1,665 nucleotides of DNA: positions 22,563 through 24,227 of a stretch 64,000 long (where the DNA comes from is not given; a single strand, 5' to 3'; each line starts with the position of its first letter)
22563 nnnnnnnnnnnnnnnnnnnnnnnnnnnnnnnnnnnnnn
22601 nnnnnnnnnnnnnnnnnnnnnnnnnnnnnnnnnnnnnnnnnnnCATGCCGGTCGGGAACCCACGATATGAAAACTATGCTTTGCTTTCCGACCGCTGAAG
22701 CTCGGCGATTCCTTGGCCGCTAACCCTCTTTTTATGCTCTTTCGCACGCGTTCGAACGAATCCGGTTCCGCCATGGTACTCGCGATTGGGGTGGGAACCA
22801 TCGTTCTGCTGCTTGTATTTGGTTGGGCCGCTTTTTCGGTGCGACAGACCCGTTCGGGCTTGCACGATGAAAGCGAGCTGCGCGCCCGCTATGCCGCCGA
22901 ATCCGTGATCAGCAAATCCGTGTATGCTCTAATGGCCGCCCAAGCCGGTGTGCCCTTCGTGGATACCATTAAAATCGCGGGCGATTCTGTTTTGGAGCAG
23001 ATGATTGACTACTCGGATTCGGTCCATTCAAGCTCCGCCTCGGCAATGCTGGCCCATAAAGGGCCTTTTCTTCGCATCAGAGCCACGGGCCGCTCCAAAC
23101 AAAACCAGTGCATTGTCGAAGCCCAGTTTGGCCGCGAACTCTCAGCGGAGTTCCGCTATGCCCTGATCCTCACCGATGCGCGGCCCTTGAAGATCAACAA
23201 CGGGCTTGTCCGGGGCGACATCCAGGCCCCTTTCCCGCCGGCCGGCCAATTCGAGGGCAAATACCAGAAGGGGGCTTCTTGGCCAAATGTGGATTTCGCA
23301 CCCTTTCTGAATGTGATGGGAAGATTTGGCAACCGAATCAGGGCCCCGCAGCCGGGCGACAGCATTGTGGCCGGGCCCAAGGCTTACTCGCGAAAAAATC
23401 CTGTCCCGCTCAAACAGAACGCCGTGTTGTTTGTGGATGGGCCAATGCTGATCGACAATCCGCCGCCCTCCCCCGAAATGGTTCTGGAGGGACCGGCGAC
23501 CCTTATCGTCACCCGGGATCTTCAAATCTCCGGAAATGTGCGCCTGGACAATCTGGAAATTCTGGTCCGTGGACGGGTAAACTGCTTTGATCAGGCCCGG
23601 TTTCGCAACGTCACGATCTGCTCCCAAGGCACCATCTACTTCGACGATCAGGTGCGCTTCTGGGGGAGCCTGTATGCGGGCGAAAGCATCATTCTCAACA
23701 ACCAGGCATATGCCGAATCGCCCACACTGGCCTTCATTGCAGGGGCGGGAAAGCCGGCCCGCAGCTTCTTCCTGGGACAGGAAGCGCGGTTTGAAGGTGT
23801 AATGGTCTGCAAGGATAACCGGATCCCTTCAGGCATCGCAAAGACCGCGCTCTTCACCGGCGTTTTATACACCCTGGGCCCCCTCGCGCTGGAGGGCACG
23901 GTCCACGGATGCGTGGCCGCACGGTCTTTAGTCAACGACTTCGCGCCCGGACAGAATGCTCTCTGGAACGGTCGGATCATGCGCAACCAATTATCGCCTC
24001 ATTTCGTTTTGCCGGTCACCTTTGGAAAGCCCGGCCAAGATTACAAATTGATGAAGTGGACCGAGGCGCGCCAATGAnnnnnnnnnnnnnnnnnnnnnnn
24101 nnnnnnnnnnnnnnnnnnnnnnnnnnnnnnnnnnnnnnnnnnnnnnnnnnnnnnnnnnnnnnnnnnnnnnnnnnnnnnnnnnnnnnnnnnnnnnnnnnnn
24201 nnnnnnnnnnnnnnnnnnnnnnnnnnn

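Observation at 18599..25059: Non-canonical T2SS/T4P-hybrid gene cluster lacking its ATPase, platform, major pilin and prepilin peptidase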

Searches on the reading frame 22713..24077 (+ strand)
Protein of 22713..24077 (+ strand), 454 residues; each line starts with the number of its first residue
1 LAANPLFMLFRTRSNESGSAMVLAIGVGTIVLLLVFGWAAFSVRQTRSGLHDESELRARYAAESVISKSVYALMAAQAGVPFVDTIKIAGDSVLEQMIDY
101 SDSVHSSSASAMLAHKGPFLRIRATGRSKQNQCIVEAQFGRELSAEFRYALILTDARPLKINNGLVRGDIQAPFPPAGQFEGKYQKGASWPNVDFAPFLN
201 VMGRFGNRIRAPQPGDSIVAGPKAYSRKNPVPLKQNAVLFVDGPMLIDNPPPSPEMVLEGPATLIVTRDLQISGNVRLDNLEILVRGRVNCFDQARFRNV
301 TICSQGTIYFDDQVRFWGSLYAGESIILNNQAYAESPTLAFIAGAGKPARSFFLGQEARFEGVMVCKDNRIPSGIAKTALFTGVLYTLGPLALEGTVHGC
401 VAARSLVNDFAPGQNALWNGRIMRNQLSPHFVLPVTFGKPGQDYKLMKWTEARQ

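Call 4: search_protein_families(library=pfam, proteins=[window:22713-24077:+], max_evalue=0.1)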
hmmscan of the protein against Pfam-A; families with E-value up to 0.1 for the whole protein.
window:22713-24077:+ (454 aa): 1 family
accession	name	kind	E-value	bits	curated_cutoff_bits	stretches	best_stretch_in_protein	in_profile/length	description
PF13386.12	DsbD_2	-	0.057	13.8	24.9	1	7-46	141-180/199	Cytochrome C biogenesis protein transmembrane region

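Call 11: search_protein_families(library=ncbifam, proteins=[window:22734-24077:+], max_evalue=0.1)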
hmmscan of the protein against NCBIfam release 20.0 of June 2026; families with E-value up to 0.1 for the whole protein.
window:22734-24077:+ (447 aa): 0 families

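Call 18: search_solved_structures(query=window:22734-24077:+, max_evalue=10)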
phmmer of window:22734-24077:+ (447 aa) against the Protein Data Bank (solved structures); distinct sequences matched with E-value up to 10: 1.
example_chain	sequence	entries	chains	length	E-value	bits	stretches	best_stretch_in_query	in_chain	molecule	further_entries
4cdo_A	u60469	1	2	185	0.44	12.5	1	203-256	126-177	THIOREDOXIN-LIKE PROTEIN 4A, POLYGLUTAMINE-BINDING PROTEIN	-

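Call 46: find_homologous_proteins(query=A3, max_evalue=0.001)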
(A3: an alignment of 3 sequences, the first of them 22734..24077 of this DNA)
Query A3 (3 sequences) (447 aa, profile of the alignment): 20 proteins with E <= 0.001 among 8000 candidates.
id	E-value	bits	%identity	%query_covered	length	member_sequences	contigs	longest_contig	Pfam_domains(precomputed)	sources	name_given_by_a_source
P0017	5.0e-255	864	38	98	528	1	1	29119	-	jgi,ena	-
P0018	1.1e-231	787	100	100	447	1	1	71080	-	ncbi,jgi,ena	-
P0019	1.5e-185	635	37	98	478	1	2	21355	-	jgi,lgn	jgi:cytoskeletal protein CcmA (bactofilin family)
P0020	3.1e-173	595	41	97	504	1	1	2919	-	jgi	jgi:cytoskeletal protein CcmA (bactofilin family)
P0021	5.2e-173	594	38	97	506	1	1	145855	-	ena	-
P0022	3.9e-168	578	39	98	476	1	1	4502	-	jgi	jgi:hypothetical protein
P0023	3.5e-166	571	35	98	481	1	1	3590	-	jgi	jgi:cytoskeletal protein CcmA (bactofilin family)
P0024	6.6e-165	567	35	97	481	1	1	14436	-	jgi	jgi:hypothetical protein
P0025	1.6e-163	563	36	99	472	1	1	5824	-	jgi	jgi:hypothetical protein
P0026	1.7e-161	556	34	94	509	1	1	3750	-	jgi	jgi:hypothetical protein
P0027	8.1e-161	554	39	98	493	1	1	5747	-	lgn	-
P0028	3.6e-159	548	40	96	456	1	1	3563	-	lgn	-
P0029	8.6e-159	547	36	98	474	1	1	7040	-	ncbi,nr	ncbi:MAG: hypothetical protein JXA71_05620 [Chitinispirillaceae bacterium]|nr:hypothetical protein [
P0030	1.5e-158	546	35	97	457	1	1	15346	-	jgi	jgi:cytoskeletal protein CcmA (bactofilin family)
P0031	2.2e-158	546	35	99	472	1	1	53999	-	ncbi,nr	ncbi:MAG: hypothetical protein JW768_06415 [Chitinispirillaceae bacterium]|nr:hypothetical protein [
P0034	1.8e-146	506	35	96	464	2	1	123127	-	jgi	jgi:hypothetical protein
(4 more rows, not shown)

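Call 48: find_encoding_contigs(protein=P0021, flank=10000, max_places=2)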
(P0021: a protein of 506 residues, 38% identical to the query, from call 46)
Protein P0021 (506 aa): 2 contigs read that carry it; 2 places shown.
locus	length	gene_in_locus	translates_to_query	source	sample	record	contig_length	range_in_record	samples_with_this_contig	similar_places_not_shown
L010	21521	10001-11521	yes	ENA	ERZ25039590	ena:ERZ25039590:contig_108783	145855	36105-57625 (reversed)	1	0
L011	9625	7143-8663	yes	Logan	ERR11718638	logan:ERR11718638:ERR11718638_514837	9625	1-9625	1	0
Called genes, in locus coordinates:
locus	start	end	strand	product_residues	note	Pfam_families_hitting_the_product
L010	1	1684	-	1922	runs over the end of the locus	PF07691:PA14 (weak)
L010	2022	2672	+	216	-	PF00899:ThiF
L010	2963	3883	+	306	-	-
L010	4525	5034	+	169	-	PF02469:Fasciclin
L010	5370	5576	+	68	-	-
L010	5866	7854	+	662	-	PF21305:type_II_gspD_N0, PF07660:STN (faint), PF03958:Secretin_N (weak), PF00263:Secretin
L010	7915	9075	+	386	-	PF05137:PilN (weak)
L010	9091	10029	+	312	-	PF11356:T2SSC (faint), PF04350:PilO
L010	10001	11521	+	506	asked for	-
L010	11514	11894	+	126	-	PF07963:N_methyl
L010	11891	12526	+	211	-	PF07963:N_methyl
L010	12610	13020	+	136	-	PF07963:N_methyl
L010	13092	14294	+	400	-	PF28597:T2SSF_N, PF00482:T2SSF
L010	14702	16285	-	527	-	PF05157:MshEN, PF00437:T2SSE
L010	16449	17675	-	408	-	PF07969:Amidohydro_3 (faint), PF01979:Amidohydro_1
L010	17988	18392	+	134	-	PF02699:YajC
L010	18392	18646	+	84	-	PF01327:Pep_deformylase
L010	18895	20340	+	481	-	PF08486:SpoIID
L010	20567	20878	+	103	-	PF00216:Bac_DNA_binding, PF18291:HU-HIG (weak)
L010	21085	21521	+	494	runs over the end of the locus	-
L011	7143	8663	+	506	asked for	-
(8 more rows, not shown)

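Call 49: find_encoding_contigs(protein=P0034, flank=10000, max_places=2)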
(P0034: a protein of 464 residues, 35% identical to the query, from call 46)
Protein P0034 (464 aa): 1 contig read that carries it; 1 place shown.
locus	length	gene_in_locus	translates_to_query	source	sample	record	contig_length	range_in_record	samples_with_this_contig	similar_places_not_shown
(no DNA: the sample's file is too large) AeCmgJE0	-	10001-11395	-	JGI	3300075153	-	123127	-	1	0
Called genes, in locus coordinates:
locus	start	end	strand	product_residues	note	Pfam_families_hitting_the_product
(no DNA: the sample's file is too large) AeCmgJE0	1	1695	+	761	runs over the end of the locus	PF13620:CarboxypepD_reg (weak), PF17210:SdrD_B (faint), PF22904:NOMO1-like_2nd (faint)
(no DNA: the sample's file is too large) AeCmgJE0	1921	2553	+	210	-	PF13505:OMP_b-brl (weak), PF13568:OMP_b-brl_2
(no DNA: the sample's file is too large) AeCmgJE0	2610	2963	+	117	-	-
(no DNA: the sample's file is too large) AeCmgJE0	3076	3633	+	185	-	PF00355:Rieske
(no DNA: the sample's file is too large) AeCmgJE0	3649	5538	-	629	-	PF13231:PMT_2 (weak)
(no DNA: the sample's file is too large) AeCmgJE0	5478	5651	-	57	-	-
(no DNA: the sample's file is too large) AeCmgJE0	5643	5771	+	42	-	-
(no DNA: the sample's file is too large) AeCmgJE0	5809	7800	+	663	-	PF21305:type_II_gspD_N0, PF07660:STN (weak), PF03958:Secretin_N (weak), PF00263:Secretin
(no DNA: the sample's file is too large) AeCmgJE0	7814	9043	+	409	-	PF05137:PilN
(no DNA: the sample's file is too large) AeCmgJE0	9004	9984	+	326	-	PF04350:PilO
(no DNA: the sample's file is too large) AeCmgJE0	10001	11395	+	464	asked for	-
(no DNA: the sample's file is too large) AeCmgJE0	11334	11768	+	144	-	PF07963:N_methyl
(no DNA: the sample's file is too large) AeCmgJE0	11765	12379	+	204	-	-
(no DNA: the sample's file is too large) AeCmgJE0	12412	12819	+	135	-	PF07963:N_methyl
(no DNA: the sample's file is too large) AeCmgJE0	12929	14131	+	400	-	PF28597:T2SSF_N, PF00482:T2SSF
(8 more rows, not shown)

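Call 52: search_protein_families(library=ncbifam, proteins=[L010:12610-13020:+, L010:9091-10029:+, L010:7915-9075:+, L010:10001-11521:+, L010:11891-12526:+], max_evalue=0.1)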
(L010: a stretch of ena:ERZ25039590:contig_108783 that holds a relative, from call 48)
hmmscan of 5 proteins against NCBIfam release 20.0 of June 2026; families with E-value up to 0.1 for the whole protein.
L010:12610-13020:+ (136 aa): 11 families
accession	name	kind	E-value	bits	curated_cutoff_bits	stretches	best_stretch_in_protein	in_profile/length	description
NF041775.1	typeIV_PilA_Myxo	equivalog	2.3e-16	60.4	400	1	4-93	10-91/214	type IV pilin protein PilA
TIGR01710.1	typeII_sec_gspG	equivalog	3e-11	43.5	88.85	1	5-57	1-53/134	type II secretion system major pseudopilin GspG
NF007862.0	PRK10574.1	equivalog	6.1e-10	39.4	138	1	1-42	1-42/145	prepilin peptidase-dependent pilin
TIGR02532.1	IV_pilin_GFxxxE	domain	1e-08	34.7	16.3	1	5-27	2-24/24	prepilin-type N-terminal cleavage/methylation domain-containing protein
TIGR01708.2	typeII_sec_gspH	equivalog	1.1e-08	35.2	80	1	5-40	2-37/169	type II secretion system minor pseudopilin GspH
NF040999.1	pilin_ComGC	equivalog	8.8e-07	29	75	1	5-49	2-46/84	competence type IV pilus major pilin ComGC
TIGR02596.1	TIGR02596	subfamily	1.3e-05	25.3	70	1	7-41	1-35/196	Verru_Chthon cassette protein D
NF041013.1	T4P_ComGE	equivalog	2.1e-05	24.5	49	1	2-38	1-37/83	competence type IV pilus minor pilin ComGE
NF007800.0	PRK10506.1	equivalog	0.00013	21.8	158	1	1-41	5-45/163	prepilin peptidase-dependent protein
NF040982.1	ComGD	equivalog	0.0077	16.6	70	1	5-49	2-50/139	competence type IV pilus minor pilin ComGD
NF041002.1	pilin_ComGF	equivalog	0.049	13.8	80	1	5-38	2-34/139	competence type IV pilus minor pilin ComGF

L010:9091-10029:+ (312 aa): 3 families
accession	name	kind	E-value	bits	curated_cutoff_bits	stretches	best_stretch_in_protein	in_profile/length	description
NF040576.1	T2SS_GspM_XpsM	equivalog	1.8e-06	27.7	60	1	12-160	7-155/180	type II secretion system protein GspM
TIGR03021.1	pilP_fam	equivalog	0.0068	17.4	34.65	1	200-297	24-118/119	type IV pilus biogenesis protein PilP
NF033885.1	conj_TraP_IncI1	equivalog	0.059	13.1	135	0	271-302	183-214/217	conjugal transfer protein TraP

L010:7915-9075:+ (386 aa): 0 families

L010:10001-11521:+ (506 aa): 1 family
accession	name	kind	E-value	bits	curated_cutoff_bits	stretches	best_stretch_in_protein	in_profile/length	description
TIGR04215.1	choice_anch_A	domain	0.083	12.6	29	0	231-306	16-85/255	choice-of-anchor A family protein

L010:11891-12526:+ (211 aa): 9 families
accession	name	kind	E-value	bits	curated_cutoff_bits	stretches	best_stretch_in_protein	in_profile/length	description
NF007848.0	PRK10557.1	equivalog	2.9e-05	23.5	120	1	16-66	5-54/192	prepilin peptidase-dependent protein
TIGR02532.1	IV_pilin_GFxxxE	domain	7.9e-05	22.3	16.3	1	22-44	2-24/24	prepilin-type N-terminal cleavage/methylation domain-containing protein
TIGR01708.2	typeII_sec_gspH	equivalog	0.00024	21.2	80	1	21-103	1-81/169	type II secretion system minor pseudopilin GspH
NF041002.1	pilin_ComGF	equivalog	0.00077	19.7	80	1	21-75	1-56/139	competence type IV pilus minor pilin ComGF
NF041013.1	T4P_ComGE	equivalog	0.0011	19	49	1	22-42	4-24/83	competence type IV pilus minor pilin ComGE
TIGR02599.1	TIGR02599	subfamily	0.0066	15.7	256.5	1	23-80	1-58/361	Verru_Chthon cassette protein C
NF007800.0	PRK10506.1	equivalog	0.008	16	158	1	19-57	6-44/163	prepilin peptidase-dependent protein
NF007660.0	PRK10332.1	equivalog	0.033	14.7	86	1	20-44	7-31/107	prepilin-type N-terminal cleavage/methylation domain-containing protein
NF040982.1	ComGD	equivalog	0.097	13.1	70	0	21-44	1-24/139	competence type IV pilus minor pilin ComGD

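Call 53: search_protein_families(library=pfam, proteins=[L010:12610-13020:+, L010:9091-10029:+, L010:7915-9075:+, L010:10001-11521:+, L010:11891-12526:+, L010:11514-11894:+], max_evalue=0.1)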
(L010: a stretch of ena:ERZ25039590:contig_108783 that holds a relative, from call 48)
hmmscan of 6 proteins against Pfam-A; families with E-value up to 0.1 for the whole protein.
L010:12610-13020:+ (136 aa): 2 families
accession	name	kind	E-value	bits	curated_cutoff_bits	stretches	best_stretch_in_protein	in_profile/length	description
PF07963.17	N_methyl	-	5.9e-10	38.7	21.2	1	1-26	1-26/27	Prokaryotic N-terminal methylation motif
PF16732.10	ComP_DUS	-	0.06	14.7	27.3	1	28-106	1-75/87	Type IV minor pilin ComP, DNA uptake sequence receptor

L010:9091-10029:+ (312 aa): 3 families
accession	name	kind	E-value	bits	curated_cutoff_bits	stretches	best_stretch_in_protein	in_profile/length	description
PF04350.18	PilO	-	2.9e-13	50.6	22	1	49-175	15-144/145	Pilus assembly protein, PilO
PF11356.14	T2SSC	-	9.9e-06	25.9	27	1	214-288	43-121/141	Type II secretion system protein C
PF10741.14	T2SSM_b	-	5e-05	23.6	21.7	1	87-158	17-88/111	Type II secretion system (T2SS), protein M subtype b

L010:7915-9075:+ (386 aa): 2 families
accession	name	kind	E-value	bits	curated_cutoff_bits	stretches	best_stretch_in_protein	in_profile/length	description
PF05137.18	PilN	-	7.5e-07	29.6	22.8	1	296-382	2-77/78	Fimbrial assembly protein (PilN)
PF19613.4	DUF6118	-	0.084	12.7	27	0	176-237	103-165/245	Family of unknown function (DUF6118)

L010:10001-11521:+ (506 aa): 1 family
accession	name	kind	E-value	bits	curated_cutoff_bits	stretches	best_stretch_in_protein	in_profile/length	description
PF04519.19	Bactofilin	-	0.027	15.1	27.9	0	409-438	2-31/98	Polymer-forming cytoskeletal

L010:11891-12526:+ (211 aa): 3 families
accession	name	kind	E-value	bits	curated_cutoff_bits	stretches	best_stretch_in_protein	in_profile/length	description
PF07963.17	N_methyl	-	3.5e-08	33.1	21.2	1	18-44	1-27/27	Prokaryotic N-terminal methylation motif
PF13202.12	EF-hand_5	-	0.0098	15.8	25.9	1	149-168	5-24/25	EF hand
PF00036.39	EF-hand_1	-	0.093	12.8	25.4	0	149-166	6-23/29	EF hand domain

L010:11514-11894:+ (126 aa): 3 families
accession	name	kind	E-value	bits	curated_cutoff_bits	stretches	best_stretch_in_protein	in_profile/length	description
PF07963.17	N_methyl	-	5.9e-09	35.6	21.2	1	2-24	3-25/27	Prokaryotic N-terminal methylation motif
PF02501.22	T2SSI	-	0.00038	20.9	25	1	40-116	2-73/80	Type II secretion system (T2SS), protein I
PF07379.16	DUF1494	-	0.012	16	24.3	1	3-26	2-25/179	Protein of unknown function (DUF1494)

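Call 55: find_encoding_contigs(protein=P0031, flank=10000, max_places=2)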
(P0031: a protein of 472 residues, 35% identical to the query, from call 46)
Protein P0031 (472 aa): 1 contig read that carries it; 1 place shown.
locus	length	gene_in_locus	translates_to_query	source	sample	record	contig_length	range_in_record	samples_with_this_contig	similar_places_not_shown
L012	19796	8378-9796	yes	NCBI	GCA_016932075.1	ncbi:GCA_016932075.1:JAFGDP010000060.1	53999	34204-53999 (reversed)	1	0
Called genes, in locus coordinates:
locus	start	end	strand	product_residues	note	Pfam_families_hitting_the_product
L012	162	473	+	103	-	-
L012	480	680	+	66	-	PF05717:TnpB_IS66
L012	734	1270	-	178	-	PF10543:ORF6N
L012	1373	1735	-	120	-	PF13560:HTH_31 (weak), PF01381:HTH_3 (weak)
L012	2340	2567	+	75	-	PF06769:YoeB_toxin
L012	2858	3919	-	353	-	PF02661:Fic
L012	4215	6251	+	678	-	PF21305:type_II_gspD_N0 (weak), PF07660:STN (weak), PF03958:Secretin_N, PF00263:Secretin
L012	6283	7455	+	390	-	PF05137:PilN (weak)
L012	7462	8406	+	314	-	PF04350:PilO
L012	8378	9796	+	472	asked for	-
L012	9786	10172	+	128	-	PF07963:N_methyl (weak)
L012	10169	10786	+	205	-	-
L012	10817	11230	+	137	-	PF07963:N_methyl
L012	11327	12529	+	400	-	PF28597:T2SSF_N, PF00482:T2SSF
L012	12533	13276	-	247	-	-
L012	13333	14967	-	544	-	PF05157:MshEN, PF00437:T2SSE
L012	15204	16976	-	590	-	PF02401:LYTB, PF01040:UbiA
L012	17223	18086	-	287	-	-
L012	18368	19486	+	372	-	PF01670:Glyco_hydro_12 (weak)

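Call 56: find_encoding_contigs(protein=P0017, flank=10000, max_places=2)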
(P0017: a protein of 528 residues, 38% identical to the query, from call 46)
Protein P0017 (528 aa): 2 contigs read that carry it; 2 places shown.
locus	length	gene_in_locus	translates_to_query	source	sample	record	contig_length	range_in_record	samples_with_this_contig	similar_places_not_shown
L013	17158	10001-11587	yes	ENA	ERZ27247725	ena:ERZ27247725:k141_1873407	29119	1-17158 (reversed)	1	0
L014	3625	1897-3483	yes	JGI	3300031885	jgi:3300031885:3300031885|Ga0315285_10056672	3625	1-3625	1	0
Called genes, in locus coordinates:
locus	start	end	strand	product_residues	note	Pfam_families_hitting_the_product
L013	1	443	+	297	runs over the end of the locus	PF01513:NAD_kinase, PF20143:NAD_kinase_C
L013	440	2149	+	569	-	PF02463:SMC_N, PF13175:AAA_15 (weak), PF13476:AAA_23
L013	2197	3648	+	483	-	PF02310:B12-binding (weak), PF04055:Radical_SAM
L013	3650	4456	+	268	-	PF00535:Glycos_transf_2, PF10111:Glyco_tranf_2_2 (faint), PF13641:Glyco_tranf_2_3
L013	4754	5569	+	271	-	PF00072:Response_reg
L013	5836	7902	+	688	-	PF21305:type_II_gspD_N0, PF07660:STN (faint), PF03958:Secretin_N, PF00263:Secretin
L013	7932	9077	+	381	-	PF05137:PilN (weak)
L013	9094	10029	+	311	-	PF04350:PilO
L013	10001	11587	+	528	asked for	-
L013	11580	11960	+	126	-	PF07963:N_methyl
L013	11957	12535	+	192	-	PF07963:N_methyl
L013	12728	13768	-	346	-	-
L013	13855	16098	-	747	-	-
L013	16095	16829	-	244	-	-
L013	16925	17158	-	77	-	?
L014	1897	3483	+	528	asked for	-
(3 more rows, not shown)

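Call 60: predict_structure(alignment_id=A4)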
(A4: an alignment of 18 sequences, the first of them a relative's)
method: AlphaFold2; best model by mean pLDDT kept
length: 447 residues; sequences in the alignment: 18
mean_pLDDT: 85.7   pTM: 0.79
mean pLDDT of the five models: 85.7, 85.3, 85.1, 83.8, 82.7
residues with pLDDT >= 90: 236; 70-90: 155; 50-70: 30; < 50: 26
segments of 3 or more residues with pLDDT < 50: 1-11, 76-87
pLDDT, mean of each block of 10 residues (from residue 1): 41 68 79 57 72 86 78 55 42 73 75 87 87 86 94 94 95 93 88 90 91 94 91 97 91 95 97 96 97 96 98 97 95 90 93 97 92 97 96 96 77 94 87 80 83
secondary structure, 60 per line:
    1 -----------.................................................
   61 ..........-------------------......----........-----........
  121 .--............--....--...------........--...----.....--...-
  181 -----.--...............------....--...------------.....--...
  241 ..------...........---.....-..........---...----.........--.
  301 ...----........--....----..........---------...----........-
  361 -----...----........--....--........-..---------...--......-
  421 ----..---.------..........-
elements in order: H12-70 E90-95 E100-107 E113-121 E124-135 H138-141 E144-146 E153-160 E163-165 E170-174 E177-179 H189-203 E210-213 E216-218 E231-235 E238-242 E249-259 E263-267 E269-278 E282-284 E289-297 E300-303 E308-315 E318-321 E326-335 E345-347 E352-359 E366-368 E373-380 E383-386 E389-396 E409-411 E414-416 E437-446
